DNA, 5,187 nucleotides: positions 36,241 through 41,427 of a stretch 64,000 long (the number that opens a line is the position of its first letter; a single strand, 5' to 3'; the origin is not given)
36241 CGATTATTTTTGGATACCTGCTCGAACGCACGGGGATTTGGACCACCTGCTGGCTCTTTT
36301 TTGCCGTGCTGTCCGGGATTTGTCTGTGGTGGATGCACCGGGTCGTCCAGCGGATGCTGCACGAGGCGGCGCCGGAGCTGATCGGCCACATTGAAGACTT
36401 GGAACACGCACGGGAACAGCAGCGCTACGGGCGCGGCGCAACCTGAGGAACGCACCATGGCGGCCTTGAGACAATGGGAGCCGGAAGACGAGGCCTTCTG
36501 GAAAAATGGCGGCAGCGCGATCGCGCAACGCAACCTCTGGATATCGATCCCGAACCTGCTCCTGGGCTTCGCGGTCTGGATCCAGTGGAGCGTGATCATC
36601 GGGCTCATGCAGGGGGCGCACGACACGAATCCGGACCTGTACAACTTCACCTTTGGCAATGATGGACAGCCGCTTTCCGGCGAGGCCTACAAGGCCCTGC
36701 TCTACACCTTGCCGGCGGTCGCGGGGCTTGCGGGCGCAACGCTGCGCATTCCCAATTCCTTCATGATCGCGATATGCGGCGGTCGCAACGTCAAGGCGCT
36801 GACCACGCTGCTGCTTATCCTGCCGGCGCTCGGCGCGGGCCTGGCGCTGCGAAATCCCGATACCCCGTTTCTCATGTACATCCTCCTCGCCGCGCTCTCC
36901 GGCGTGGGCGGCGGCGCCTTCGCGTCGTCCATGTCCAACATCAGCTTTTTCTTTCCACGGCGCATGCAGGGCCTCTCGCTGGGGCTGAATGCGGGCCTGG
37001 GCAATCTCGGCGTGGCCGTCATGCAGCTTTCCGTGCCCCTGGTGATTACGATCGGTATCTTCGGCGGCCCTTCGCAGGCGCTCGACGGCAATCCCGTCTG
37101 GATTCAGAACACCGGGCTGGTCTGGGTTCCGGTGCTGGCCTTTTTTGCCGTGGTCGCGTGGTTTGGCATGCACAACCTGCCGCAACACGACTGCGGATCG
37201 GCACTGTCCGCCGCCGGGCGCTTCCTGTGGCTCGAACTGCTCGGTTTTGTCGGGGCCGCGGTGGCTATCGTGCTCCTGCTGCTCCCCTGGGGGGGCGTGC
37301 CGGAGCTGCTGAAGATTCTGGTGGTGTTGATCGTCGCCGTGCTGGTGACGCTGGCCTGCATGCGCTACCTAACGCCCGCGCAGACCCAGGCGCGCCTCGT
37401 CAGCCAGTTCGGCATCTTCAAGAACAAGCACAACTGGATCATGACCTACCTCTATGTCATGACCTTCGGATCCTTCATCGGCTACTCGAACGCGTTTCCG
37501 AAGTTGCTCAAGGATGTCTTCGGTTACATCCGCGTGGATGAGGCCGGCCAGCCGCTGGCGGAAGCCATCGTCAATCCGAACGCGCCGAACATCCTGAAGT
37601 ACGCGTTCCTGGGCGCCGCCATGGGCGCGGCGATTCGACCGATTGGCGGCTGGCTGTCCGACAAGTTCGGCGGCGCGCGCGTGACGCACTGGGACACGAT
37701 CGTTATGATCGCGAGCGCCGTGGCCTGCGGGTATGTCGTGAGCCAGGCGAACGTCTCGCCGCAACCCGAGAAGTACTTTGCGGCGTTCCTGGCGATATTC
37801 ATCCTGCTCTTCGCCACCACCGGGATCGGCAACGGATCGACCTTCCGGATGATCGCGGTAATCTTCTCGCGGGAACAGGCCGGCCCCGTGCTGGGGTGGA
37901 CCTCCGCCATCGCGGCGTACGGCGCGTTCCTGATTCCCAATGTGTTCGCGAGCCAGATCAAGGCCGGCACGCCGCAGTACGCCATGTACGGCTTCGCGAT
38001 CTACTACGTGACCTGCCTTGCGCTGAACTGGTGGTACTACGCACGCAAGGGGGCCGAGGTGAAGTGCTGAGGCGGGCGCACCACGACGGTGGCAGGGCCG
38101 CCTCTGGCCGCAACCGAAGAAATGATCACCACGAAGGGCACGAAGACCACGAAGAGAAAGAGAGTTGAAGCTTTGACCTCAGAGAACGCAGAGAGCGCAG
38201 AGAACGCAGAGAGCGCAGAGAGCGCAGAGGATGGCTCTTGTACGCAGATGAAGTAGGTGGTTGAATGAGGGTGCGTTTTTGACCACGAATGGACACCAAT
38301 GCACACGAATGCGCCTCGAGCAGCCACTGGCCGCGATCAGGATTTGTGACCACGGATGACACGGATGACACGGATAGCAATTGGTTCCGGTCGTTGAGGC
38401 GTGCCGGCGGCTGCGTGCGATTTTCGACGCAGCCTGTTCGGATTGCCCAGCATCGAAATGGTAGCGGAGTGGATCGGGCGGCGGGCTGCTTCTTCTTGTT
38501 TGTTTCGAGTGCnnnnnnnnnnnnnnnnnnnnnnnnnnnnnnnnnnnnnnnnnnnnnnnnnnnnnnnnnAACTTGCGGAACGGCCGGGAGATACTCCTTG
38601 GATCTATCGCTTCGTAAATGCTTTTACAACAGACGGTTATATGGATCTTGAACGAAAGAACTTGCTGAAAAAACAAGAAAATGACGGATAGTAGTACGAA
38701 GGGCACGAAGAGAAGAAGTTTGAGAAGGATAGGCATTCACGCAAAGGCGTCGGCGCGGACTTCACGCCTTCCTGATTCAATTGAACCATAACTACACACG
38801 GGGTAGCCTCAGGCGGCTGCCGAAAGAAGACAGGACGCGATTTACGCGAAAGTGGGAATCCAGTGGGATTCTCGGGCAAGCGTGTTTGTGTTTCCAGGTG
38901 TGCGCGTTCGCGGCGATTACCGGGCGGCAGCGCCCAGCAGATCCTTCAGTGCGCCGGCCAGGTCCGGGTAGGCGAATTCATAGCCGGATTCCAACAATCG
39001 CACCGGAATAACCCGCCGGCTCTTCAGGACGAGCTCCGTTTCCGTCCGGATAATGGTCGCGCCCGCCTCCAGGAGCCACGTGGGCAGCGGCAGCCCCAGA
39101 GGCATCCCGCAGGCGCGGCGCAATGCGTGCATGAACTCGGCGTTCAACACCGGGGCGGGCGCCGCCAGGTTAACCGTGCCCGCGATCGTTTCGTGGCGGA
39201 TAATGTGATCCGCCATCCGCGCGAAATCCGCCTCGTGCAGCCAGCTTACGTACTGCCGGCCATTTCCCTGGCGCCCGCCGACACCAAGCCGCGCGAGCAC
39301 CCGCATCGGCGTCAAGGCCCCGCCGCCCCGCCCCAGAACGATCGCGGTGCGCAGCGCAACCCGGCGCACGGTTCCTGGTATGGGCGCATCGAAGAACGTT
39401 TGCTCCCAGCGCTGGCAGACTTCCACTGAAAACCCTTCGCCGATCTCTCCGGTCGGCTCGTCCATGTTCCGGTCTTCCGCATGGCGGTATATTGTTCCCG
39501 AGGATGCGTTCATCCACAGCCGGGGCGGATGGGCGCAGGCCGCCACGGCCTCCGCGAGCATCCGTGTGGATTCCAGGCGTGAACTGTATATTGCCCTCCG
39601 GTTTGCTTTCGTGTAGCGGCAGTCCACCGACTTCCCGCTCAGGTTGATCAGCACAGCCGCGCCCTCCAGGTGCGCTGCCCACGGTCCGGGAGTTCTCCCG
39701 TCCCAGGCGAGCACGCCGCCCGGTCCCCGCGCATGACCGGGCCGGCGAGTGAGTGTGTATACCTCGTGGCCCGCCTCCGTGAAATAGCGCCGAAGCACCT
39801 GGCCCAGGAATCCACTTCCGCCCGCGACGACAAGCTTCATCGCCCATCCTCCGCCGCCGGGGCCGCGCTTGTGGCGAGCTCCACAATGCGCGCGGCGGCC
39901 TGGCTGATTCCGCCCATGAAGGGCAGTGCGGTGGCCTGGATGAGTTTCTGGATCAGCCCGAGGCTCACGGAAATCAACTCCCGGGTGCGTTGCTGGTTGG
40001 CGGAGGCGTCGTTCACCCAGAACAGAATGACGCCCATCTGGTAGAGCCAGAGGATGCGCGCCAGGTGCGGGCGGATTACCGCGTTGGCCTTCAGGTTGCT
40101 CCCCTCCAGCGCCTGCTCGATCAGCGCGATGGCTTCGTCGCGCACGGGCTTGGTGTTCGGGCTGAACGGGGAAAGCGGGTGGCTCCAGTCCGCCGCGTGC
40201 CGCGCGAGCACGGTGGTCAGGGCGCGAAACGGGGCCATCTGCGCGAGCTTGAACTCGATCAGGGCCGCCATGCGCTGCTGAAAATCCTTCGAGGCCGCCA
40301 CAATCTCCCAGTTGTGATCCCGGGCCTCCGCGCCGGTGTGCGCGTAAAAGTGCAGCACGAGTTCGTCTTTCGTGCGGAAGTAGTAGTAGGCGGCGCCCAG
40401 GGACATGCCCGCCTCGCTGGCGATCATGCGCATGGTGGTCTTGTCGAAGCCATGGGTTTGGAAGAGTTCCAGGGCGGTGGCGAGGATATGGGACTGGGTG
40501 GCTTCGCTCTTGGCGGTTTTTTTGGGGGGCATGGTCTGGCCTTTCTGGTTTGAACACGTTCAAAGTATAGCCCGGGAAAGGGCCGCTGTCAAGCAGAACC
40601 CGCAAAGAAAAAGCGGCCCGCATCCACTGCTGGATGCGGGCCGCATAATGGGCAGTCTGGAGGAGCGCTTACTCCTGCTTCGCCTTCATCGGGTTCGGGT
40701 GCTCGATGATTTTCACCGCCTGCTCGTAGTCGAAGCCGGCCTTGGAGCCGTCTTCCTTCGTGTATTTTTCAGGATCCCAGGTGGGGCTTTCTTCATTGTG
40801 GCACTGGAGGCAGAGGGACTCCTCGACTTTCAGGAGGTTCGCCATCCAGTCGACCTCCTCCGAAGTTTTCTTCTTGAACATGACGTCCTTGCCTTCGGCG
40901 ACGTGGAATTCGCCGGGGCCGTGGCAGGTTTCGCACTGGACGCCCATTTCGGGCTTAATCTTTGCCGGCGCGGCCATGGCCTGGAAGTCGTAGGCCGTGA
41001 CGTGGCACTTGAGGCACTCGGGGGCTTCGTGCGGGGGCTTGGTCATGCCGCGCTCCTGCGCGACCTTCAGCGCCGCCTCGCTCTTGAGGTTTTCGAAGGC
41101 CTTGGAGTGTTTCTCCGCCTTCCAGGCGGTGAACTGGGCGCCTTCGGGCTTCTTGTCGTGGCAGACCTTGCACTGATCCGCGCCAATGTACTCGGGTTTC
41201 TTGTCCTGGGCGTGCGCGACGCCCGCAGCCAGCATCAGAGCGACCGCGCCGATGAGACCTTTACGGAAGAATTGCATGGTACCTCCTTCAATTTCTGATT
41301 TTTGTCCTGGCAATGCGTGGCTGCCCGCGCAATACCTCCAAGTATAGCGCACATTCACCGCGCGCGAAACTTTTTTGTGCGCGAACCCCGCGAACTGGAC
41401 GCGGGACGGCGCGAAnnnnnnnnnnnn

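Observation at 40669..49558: Bidirectional multiheme-cytochrome / beta-barrel cluster with the architecture of a porin-cytochrome electron conduit (about 42 heme sites)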

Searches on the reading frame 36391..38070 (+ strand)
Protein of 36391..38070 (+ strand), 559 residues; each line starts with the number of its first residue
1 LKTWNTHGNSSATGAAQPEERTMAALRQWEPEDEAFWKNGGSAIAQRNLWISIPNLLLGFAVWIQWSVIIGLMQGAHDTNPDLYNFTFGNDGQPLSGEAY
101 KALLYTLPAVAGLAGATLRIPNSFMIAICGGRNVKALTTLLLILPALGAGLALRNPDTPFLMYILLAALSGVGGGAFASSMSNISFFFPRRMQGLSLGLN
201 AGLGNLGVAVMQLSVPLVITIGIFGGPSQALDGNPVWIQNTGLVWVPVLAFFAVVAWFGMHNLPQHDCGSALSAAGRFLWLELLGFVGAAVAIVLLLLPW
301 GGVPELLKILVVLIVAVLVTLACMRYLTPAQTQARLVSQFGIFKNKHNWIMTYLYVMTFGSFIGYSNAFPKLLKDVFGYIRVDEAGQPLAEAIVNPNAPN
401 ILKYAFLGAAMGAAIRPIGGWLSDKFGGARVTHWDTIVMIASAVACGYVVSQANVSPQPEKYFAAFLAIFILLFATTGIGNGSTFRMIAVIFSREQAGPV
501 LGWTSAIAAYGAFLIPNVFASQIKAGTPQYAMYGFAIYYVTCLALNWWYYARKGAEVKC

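Call 74: search_protein_families(library=pfam, proteins=[window:36391-38070:+], max_evalue=0.001)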
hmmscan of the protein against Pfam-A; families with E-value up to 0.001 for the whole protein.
window:36391-38070:+ (559 aa): 1 family
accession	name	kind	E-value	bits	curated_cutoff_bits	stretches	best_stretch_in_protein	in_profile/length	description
PF07690.21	MFS_1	-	4.5e-08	32.8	33.4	2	59-516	5-347/347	Major Facilitator Superfamily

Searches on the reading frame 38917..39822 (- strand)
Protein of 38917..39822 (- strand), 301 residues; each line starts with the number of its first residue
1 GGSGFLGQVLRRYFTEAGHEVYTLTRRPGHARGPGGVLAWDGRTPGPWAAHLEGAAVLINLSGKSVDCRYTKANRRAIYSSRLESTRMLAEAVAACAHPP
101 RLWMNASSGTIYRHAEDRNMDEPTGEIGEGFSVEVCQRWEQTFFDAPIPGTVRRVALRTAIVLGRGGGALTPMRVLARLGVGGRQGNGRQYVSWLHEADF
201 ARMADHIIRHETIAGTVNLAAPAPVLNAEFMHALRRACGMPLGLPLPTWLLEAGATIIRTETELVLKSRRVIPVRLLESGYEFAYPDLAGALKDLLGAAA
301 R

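Call 74: search_protein_families(library=pfam, proteins=[window:38917-39822:-], max_evalue=0.001)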
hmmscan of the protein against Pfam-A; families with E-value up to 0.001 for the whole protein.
window:38917-39822:- (301 aa): 2 families
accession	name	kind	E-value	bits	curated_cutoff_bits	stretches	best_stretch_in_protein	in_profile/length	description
PF08338.16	DUF1731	-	7.8e-14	51.6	27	1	247-295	2-47/47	Domain of unknown function (DUF1731)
PF01370.27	Epimerase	-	8.3e-09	35.6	20.9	1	1-218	5-238/240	NAD dependent epimerase/dehydratase family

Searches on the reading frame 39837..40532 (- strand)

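Call 74: search_protein_families(library=pfam, proteins=[window:39837-40532:-], max_evalue=0.001)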
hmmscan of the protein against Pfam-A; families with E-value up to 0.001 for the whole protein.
window:39837-40532:- (231 aa): 2 families
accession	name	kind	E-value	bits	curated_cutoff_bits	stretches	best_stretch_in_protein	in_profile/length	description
PF17931.6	TetR_C_23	-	3.2e-19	69.8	29.1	1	88-203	2-117/127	Tetracyclin repressor-like, C-terminal domain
PF00440.29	TetR_N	-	2.6e-17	62.7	24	1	16-60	1-45/47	Bacterial regulatory proteins, tetR family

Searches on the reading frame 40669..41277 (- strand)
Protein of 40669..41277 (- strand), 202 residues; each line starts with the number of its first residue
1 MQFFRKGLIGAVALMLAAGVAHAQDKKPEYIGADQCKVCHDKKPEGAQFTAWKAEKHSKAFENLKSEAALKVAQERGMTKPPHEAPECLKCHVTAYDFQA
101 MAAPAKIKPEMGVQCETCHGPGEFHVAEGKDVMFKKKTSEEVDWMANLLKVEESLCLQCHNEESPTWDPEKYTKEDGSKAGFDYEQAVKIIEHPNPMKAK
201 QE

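Call 4: search_protein_families(library=pfam, proteins=[window:40669-41277:-], max_evalue=0.1)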
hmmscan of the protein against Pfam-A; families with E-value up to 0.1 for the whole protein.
window:40669-41277:- (202 aa): 11 families
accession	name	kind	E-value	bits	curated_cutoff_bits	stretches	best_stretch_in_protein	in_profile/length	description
PF13435.11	Cytochrome_C554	-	3.2e-18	66.9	20.8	1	35-120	1-84/84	Cytochrome c554 and c-prime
PF14522.11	Cytochrome_C7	-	7.7e-08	32.5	24.8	2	108-165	8-53/67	Cytochrome c7 and related cytochrome c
PF22113.1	Mtrc-MtrF_II-IV_dom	-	8.1e-07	29.2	30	1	29-125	77-170/176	Outer membrane cytochrome MtrC/MtrF-like, domains II/IV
PF14537.11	Cytochrom_c3_2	-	2.3e-05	25.2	25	1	110-166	4-39/79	Cytochrome c3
PF02085.21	Cytochrom_CIII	-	0.00048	20.9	22.9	0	30-119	31-101/101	Class III cytochrome C family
PF09699.15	Paired_CXXCH_1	-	0.0022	18.1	20.6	0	152-163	28-39/41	Doubled CXXCH motif (Paired_CXXCH_1)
PF11845.13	Tll0287-like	-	0.0058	17.5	24.1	1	142-181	90-133/144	Tll0287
PF13447.11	Multi-haem_cyto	-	0.0073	16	21.9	1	33-94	115-175/269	Seven times multi-haem cytochrome CxxCH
PF22297.1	PccH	-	0.013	16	24.4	0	148-178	6-41/133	PccH Cytochrome c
PF00684.25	DnaJ_CXXCXGXG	-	0.014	16.1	32.7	1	81-124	11-53/65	DnaJ central domain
PF13442.11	Cytochrome_CBB3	-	0.092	13.5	27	0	112-124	11-23/68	Cytochrome C oxidase, cbb3-type, subunit III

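Call 5: search_protein_families(library=ncbifam, proteins=[window:40669-41277:-], max_evalue=0.1)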
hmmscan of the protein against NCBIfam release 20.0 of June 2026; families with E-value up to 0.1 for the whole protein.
window:40669-41277:- (202 aa): 9 families
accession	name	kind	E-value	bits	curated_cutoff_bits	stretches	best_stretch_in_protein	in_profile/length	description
NF041198.1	UshA_like_PCGU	equivalog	3.8e-16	58.8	275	1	24-163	399-511/519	UshA-like (seleno)protein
NF043010.1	Cyt554_Nsmonas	equivalog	1.2e-09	38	400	1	11-189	12-196/238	cytochrome c-550 CycA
TIGR03508.1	decahem_SO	subfamily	1.6e-08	34.3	192.2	1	87-173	4-91/258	DmsE family decaheme c-type cytochrome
TIGR03507.1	decahem_SO1788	subfamily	8.8e-08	31.1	209.3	1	81-183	239-326/672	OmcA/MtrC family decaheme c-type cytochrome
NF041028.1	decahem_GSU2203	exception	6.5e-07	28.9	325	1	87-173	38-122/317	GSU2203 family decaheme c-type cytochrome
TIGR01905.1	paired_CXXCH_1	subfamily_domain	0.0003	20.6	25.2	0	149-163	24-39/41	doubled CXXCH domain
NF008659.0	PRK11659.1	equivalog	0.00036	20.3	184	1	82-163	43-120/188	cytochrome c nitrite reductase pentaheme subunit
TIGR03153.1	cytochr_NrfH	equivalog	0.0068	16.5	134.2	1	71-165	14-114/138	cytochrome c nitrite reductase small subunit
NF047727.1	4hemeCytCCctA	equivalog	0.032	14.4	180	0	83-128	55-96/109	tetraheme c-type cytochrome CctA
